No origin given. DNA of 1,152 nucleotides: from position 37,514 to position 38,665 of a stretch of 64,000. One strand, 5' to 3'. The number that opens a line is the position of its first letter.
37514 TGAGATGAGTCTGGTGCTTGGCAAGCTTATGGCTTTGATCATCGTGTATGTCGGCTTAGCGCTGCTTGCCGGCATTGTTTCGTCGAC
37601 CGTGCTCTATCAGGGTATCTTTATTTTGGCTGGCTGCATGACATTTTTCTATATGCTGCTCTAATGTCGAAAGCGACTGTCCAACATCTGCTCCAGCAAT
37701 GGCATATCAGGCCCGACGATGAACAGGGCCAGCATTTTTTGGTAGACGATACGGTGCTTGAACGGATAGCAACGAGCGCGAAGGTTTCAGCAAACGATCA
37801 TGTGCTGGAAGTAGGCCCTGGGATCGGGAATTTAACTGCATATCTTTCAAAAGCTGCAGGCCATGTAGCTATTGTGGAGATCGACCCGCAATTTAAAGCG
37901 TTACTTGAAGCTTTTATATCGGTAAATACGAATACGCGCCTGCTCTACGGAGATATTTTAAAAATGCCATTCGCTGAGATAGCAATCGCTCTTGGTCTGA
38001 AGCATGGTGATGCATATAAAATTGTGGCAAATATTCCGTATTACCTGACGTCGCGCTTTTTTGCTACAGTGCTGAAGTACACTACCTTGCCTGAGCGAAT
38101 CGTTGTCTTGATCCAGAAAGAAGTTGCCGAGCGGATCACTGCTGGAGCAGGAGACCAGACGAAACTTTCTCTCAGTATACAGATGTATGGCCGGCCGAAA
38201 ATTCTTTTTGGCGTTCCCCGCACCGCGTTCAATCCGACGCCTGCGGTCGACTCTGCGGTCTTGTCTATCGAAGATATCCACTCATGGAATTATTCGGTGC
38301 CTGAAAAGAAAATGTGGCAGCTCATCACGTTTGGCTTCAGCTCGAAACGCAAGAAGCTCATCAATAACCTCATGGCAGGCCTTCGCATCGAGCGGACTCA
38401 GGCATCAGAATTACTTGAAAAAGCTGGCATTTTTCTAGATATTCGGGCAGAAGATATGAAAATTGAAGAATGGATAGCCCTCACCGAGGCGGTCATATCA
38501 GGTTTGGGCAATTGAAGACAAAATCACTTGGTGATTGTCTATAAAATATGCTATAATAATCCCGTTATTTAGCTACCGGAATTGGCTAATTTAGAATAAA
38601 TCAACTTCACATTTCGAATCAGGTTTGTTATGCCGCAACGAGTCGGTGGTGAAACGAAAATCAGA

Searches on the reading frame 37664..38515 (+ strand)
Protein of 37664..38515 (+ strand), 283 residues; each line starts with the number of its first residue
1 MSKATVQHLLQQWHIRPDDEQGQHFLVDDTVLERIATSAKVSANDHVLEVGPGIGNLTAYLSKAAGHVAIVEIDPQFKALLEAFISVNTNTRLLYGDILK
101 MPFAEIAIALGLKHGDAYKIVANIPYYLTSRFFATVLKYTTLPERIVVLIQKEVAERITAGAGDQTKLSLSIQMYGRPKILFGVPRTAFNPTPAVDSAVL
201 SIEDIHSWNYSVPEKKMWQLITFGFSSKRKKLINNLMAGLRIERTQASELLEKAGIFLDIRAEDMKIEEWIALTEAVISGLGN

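Call 10: search_protein_families(library=pfam, proteins=[window:37664-38515:+], max_evalue=0.01)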
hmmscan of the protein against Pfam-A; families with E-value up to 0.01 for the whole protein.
window:37664-38515:+ (283 aa): 4 families
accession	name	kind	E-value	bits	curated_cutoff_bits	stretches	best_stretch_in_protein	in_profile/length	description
PF00398.26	RrnaAD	-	9e-46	156.5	24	1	21-275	8-259/263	Ribosomal RNA adenine dimethylase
PF13649.12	Methyltransf_25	-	0.00023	22.2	27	1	47-105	1-62/97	Methyltransferase domain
PF08241.18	Methyltransf_11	-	0.0016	19.5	21.2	1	48-105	1-58/95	Methyltransferase domain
PF02475.24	TRM5-TYW2_MTfase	-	0.0046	17.4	28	0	32-90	25-85/164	TRM5/TYW2 methyltransferase domain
